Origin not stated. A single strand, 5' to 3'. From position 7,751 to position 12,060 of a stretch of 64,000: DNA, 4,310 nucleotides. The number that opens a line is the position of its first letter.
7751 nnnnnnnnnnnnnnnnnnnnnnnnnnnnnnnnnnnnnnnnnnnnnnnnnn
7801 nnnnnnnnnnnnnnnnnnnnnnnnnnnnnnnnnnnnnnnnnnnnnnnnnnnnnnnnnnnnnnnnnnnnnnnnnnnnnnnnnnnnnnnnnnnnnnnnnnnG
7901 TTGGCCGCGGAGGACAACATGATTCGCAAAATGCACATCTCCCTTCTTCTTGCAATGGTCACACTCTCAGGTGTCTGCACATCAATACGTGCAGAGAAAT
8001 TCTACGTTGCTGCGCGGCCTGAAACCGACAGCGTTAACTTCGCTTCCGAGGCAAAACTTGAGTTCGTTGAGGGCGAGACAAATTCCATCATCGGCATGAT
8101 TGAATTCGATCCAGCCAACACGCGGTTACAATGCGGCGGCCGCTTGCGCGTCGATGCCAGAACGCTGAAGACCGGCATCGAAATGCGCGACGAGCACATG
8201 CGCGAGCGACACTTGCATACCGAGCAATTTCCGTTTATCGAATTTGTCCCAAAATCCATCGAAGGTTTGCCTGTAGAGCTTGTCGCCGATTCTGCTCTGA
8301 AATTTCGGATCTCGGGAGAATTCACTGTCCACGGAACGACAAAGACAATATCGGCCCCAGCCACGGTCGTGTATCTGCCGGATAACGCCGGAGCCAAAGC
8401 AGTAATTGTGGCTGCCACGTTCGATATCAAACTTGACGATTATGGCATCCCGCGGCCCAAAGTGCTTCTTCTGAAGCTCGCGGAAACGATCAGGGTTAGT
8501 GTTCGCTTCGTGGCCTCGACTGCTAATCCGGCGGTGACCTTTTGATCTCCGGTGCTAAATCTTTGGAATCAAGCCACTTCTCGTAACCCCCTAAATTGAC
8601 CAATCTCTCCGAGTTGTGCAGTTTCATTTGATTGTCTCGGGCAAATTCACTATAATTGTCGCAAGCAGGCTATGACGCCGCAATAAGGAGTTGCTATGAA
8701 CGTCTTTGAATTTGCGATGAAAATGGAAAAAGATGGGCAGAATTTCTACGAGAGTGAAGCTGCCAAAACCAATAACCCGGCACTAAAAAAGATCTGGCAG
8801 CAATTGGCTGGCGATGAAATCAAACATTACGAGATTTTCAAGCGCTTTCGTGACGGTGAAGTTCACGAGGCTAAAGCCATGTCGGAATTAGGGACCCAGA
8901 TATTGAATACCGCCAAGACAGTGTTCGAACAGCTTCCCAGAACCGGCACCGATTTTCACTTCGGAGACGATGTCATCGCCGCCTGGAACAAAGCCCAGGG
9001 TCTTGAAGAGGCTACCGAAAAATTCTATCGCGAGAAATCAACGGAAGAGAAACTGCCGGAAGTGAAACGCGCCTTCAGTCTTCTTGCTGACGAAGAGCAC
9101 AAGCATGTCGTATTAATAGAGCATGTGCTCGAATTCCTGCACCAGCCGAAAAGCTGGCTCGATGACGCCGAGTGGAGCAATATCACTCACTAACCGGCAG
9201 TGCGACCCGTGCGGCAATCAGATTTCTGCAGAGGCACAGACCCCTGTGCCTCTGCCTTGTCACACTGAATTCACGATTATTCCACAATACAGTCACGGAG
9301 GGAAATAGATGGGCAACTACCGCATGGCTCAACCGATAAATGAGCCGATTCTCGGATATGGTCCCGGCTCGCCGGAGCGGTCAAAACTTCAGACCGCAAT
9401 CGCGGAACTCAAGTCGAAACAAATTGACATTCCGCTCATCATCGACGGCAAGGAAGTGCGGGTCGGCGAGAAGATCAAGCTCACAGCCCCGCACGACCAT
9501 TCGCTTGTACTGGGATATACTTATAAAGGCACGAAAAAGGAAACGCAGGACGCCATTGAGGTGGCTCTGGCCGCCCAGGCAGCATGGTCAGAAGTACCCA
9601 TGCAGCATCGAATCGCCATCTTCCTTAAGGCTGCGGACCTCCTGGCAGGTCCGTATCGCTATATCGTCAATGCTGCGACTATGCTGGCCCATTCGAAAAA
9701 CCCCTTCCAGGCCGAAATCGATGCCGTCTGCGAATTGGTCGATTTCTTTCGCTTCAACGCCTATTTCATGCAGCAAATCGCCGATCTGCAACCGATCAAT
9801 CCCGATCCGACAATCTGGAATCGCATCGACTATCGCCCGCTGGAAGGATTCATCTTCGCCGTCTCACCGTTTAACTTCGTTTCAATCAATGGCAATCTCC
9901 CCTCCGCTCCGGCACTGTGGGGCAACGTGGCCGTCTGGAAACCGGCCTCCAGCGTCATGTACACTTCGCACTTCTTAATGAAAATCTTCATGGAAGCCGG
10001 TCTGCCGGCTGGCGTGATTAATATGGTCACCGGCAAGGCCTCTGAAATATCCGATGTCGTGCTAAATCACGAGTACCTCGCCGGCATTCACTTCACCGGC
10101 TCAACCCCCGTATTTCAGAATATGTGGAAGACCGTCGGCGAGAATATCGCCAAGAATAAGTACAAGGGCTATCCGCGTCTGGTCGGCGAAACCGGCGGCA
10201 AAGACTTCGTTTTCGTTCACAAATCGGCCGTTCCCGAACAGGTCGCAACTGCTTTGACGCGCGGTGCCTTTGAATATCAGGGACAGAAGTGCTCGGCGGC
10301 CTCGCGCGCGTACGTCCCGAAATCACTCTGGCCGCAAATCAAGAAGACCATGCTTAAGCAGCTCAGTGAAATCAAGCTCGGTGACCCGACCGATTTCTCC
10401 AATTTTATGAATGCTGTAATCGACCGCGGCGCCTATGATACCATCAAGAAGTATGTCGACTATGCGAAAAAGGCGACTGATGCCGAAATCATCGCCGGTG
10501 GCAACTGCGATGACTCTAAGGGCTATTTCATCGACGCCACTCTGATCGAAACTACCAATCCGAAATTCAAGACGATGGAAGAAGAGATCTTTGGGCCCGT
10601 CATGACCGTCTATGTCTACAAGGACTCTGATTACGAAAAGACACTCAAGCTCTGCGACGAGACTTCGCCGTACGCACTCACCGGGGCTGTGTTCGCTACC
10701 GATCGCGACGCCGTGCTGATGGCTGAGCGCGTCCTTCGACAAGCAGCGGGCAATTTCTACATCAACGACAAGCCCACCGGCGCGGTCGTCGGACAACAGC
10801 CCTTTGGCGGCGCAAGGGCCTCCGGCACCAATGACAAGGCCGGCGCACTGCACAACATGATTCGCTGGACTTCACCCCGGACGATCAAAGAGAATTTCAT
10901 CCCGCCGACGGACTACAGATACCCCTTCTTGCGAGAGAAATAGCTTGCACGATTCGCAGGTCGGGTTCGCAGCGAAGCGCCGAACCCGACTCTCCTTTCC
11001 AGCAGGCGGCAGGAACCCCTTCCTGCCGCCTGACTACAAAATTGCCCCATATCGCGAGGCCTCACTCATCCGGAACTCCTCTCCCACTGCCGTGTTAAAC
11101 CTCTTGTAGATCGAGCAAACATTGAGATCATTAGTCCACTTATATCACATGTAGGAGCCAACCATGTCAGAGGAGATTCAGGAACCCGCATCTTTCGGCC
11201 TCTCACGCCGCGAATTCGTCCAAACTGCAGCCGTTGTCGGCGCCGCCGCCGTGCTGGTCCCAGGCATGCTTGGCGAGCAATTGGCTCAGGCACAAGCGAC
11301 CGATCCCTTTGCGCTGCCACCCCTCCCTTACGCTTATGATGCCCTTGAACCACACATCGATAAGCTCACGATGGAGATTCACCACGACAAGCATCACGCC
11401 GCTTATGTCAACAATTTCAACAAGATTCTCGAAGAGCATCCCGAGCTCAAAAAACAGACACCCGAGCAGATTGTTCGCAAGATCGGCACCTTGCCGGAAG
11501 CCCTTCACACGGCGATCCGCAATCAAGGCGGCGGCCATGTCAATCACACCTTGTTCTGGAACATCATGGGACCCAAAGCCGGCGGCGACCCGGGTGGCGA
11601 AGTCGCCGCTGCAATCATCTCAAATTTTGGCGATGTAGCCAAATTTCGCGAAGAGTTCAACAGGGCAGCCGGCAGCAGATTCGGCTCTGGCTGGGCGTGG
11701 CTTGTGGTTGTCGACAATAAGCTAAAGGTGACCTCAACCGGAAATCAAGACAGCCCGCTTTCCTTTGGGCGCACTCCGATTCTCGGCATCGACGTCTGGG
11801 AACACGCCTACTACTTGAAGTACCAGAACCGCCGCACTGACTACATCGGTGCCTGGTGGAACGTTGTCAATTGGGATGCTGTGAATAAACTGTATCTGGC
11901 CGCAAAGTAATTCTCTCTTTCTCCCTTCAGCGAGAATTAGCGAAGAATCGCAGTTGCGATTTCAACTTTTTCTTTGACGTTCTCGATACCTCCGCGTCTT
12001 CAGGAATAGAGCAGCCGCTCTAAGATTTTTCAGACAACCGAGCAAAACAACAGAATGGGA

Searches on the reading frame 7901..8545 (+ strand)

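Call 78: search_protein_families(library=pfam, proteins=[window:7901-8545:+], max_evalue=0.000001)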
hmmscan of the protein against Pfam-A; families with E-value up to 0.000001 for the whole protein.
window:7901-8545:+ (214 aa): 1 family
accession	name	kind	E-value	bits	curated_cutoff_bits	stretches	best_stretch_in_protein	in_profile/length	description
PF04264.18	YceI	-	7.7e-22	78.7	23.7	1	40-205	5-150/150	YceI-like domain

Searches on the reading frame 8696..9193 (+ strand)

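Call 78: search_protein_families(library=pfam, proteins=[window:8696-9193:+], max_evalue=0.000001)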
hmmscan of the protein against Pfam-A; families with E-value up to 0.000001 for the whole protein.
window:8696-9193:+ (165 aa): 1 family
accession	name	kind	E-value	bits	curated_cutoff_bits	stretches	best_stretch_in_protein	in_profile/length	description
PF02915.23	Rubrerythrin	-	1.2e-11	45.6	22.8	0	4-51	3-52/137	Rubrerythrin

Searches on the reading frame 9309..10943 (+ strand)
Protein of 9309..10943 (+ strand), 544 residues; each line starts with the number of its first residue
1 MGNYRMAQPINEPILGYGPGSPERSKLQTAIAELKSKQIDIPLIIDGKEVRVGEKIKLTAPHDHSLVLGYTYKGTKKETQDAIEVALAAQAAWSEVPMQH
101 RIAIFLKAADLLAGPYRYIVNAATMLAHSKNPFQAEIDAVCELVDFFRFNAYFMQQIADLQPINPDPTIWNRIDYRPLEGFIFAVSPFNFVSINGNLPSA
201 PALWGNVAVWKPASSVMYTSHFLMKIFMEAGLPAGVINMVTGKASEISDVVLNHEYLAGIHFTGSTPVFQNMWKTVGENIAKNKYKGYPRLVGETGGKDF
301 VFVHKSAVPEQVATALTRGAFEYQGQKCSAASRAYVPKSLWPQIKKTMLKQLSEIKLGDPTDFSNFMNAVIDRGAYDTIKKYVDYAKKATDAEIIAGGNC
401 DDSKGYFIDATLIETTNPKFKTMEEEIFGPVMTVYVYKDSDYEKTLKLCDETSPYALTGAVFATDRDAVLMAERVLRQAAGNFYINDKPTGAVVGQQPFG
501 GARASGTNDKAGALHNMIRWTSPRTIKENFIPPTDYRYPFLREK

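Call 78: search_protein_families(library=pfam, proteins=[window:9309-10943:+], max_evalue=0.000001)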
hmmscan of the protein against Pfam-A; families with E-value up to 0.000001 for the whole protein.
window:9309-10943:+ (544 aa): 1 family
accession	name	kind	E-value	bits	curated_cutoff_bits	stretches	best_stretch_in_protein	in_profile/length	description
PF00171.27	Aldedh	-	3.5e-94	316.4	23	1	54-521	7-456/461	Aldehyde dehydrogenase family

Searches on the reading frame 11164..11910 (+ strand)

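Call 79: search_protein_families(library=pfam, proteins=[window:11164-11910:+], max_evalue=0.000001)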
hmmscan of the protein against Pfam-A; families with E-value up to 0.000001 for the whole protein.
window:11164-11910:+ (248 aa): 2 families
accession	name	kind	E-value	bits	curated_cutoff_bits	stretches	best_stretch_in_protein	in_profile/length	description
PF02777.23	Sod_Fe_C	-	2.8e-40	136.9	20.9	1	144-242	2-101/102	Iron/manganese superoxide dismutases, C-terminal domain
PF00081.27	Sod_Fe_N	-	1.8e-31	108.9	27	1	49-135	2-81/82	Iron/manganese superoxide dismutases, alpha-hairpin domain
